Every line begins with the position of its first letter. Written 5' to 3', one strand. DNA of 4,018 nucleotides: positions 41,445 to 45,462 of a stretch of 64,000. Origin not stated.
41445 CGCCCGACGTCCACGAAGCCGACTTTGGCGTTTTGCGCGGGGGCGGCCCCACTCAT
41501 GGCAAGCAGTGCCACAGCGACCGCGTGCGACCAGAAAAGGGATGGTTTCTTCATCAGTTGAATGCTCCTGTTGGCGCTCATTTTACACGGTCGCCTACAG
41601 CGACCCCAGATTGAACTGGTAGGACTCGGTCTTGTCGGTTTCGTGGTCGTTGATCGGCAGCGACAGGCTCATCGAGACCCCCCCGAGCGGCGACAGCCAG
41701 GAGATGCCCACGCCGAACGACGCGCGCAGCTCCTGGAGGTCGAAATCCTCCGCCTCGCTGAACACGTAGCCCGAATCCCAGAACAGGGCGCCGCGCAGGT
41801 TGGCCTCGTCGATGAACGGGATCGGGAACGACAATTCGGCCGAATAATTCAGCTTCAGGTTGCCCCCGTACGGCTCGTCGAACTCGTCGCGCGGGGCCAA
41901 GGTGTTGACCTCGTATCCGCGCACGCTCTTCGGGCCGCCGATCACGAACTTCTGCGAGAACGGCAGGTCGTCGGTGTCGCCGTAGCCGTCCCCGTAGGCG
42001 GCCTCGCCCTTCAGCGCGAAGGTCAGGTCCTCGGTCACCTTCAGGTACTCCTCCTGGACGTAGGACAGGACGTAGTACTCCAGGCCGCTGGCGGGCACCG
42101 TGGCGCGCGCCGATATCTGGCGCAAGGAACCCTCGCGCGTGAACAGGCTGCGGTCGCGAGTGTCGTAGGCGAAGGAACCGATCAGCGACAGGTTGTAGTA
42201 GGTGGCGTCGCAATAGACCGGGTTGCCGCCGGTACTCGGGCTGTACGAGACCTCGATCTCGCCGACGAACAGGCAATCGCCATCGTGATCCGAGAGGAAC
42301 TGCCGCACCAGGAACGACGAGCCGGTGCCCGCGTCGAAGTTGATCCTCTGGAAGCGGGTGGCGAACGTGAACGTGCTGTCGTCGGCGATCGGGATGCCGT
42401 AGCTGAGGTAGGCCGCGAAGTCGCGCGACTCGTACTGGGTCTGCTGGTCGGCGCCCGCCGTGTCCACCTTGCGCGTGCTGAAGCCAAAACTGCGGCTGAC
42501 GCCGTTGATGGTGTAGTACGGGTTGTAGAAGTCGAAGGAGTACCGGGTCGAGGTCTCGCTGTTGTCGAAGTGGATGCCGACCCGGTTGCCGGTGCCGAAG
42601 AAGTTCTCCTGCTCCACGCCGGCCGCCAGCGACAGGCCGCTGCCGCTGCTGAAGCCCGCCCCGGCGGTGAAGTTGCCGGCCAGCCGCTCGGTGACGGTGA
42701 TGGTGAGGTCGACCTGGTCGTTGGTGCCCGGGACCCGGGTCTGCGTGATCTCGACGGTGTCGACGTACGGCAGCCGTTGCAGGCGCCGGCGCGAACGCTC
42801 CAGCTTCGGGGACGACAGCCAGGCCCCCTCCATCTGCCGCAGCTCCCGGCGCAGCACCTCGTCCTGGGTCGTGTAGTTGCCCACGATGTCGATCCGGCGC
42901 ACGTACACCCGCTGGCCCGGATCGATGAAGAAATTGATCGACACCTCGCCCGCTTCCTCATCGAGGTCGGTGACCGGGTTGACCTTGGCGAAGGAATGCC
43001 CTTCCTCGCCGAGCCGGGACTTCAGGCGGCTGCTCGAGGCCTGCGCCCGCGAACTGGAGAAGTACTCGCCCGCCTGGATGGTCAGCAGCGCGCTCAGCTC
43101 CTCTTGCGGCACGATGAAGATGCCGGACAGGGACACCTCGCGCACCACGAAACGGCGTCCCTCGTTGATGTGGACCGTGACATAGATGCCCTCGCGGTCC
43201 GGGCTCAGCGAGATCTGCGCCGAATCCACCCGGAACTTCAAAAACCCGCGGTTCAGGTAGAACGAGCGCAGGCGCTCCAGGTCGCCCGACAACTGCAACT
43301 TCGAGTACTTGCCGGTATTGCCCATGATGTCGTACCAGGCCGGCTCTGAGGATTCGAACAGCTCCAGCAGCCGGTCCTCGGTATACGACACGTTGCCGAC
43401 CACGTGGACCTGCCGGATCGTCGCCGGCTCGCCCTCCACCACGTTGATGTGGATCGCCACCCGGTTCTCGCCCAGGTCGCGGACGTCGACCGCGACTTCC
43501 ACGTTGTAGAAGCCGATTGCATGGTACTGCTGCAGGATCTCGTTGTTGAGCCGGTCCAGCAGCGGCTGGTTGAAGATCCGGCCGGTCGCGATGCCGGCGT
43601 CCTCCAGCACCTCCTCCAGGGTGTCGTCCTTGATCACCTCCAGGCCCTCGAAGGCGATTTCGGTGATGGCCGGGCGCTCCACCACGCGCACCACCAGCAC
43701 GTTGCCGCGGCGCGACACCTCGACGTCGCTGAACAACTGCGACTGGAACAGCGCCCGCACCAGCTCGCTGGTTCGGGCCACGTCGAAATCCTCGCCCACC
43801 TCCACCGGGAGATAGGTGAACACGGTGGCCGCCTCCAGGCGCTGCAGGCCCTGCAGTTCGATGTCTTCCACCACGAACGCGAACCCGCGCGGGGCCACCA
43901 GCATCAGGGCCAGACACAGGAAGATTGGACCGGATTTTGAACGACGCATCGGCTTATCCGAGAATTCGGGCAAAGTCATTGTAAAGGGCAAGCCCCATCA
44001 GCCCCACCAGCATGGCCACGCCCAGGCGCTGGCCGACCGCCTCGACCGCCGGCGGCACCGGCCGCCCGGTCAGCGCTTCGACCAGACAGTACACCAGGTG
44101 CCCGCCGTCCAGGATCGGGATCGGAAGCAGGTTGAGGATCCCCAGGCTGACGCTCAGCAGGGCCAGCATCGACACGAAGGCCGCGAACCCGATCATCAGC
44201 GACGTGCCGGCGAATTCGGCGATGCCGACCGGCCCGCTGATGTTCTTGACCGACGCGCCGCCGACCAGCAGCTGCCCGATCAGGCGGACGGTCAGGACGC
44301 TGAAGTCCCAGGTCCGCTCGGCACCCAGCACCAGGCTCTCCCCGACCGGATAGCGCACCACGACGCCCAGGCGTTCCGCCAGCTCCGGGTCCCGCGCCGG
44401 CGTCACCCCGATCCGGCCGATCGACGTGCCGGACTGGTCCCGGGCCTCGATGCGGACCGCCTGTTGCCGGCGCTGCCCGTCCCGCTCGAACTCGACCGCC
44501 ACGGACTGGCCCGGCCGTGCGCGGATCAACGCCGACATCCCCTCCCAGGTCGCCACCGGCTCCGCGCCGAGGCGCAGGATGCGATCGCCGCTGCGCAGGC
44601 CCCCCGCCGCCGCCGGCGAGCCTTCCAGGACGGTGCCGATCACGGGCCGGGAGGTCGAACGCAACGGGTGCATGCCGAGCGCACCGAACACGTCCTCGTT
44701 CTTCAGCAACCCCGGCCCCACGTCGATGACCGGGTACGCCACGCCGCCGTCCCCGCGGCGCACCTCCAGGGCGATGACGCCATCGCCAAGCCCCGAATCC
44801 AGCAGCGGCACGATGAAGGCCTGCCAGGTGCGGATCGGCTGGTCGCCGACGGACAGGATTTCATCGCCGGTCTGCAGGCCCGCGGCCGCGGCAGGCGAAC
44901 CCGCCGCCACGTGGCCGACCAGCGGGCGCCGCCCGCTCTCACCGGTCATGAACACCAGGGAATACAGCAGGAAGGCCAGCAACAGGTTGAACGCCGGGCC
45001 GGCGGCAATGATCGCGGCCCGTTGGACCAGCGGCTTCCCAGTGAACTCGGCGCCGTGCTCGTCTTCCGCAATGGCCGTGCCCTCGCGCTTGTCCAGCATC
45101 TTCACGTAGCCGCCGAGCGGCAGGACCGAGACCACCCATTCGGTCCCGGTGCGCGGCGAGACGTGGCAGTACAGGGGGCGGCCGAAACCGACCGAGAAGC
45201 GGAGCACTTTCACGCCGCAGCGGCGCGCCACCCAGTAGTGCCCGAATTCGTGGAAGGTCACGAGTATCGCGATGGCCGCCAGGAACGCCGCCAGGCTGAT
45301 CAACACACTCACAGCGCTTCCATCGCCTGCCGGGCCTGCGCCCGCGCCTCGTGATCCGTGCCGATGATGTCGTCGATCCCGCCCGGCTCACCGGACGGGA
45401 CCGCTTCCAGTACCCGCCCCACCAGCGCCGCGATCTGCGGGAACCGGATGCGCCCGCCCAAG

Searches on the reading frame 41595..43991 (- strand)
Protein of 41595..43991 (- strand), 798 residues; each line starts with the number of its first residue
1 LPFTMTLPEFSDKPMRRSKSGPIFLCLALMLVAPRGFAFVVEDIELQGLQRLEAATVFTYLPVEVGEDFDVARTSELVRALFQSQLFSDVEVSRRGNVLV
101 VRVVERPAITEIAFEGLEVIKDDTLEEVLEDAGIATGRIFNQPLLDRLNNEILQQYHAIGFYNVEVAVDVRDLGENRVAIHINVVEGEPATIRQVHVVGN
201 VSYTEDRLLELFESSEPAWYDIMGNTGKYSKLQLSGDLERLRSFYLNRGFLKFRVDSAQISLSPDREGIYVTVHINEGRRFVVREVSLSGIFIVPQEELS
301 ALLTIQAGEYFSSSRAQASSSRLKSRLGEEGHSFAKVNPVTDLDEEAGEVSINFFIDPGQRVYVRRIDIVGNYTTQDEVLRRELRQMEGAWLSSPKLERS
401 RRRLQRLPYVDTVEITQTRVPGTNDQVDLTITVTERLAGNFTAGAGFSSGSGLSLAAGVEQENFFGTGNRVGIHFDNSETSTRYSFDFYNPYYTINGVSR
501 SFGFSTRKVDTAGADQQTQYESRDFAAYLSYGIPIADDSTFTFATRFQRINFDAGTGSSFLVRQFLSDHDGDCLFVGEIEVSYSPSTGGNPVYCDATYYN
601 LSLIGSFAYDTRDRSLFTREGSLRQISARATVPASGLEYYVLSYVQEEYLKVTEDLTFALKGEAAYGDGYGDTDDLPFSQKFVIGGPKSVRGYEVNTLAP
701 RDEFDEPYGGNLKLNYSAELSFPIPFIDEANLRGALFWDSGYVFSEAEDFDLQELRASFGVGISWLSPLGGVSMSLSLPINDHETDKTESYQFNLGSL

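Call 34: search_protein_families(library=pfam, proteins=[window:41595-43991:-], max_evalue=0.001)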
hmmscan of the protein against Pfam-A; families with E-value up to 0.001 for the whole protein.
window:41595-43991:- (798 aa): 4 families
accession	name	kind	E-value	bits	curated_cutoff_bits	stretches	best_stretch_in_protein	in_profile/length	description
PF01103.29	Omp85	-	2.1e-61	208.7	24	1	463-796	1-322/325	Omp85 superfamily domain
PF07244.20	POTRA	-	2.5e-59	198.4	21.3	4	362-436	1-79/79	Surface antigen variable number repeat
PF08478.15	POTRA_1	-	1.8e-09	38.2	23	0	364-436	3-69/69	POTRA domain, FtsQ-type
PF08479.16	POTRA_2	-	4.5e-09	36.5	24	0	281-353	1-72/76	POTRA domain, ShlB-type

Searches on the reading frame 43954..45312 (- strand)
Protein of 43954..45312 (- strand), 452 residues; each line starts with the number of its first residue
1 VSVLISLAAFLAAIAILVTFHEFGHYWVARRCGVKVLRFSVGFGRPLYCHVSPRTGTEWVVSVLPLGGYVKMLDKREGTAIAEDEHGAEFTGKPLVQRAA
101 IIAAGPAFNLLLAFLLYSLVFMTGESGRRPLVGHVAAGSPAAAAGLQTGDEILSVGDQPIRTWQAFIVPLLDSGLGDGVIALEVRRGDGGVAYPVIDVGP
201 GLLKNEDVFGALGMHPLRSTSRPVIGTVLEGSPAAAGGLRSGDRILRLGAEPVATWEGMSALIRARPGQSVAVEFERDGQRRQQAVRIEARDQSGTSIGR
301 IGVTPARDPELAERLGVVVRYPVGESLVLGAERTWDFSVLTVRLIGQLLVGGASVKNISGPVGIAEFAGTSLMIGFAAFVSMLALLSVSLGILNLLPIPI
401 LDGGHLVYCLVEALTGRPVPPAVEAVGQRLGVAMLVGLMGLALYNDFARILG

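Call 34: search_protein_families(library=pfam, proteins=[window:43954-45312:-], max_evalue=0.001)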
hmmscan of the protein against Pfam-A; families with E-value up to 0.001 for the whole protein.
window:43954-45312:- (452 aa): 5 families
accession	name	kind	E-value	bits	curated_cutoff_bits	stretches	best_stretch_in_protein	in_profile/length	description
PF02163.28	Peptidase_M50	-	3.1e-66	223.3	27.2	1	9-437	1-220/221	Peptidase family M50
PF17820.7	PDZ_6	-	1.9e-18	66.4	27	2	134-186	4-54/54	PDZ domain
PF13180.12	PDZ_2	-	3.7e-17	62.8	27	2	210-286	1-78/80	PDZ domain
PF00595.29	PDZ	-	3.6e-15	56.5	23.2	2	129-164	26-61/81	PDZ domain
PF14685.13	PDZ_Tricorn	-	1.4e-05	25.4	25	0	231-284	30-84/88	Tricorn protease PDZ domain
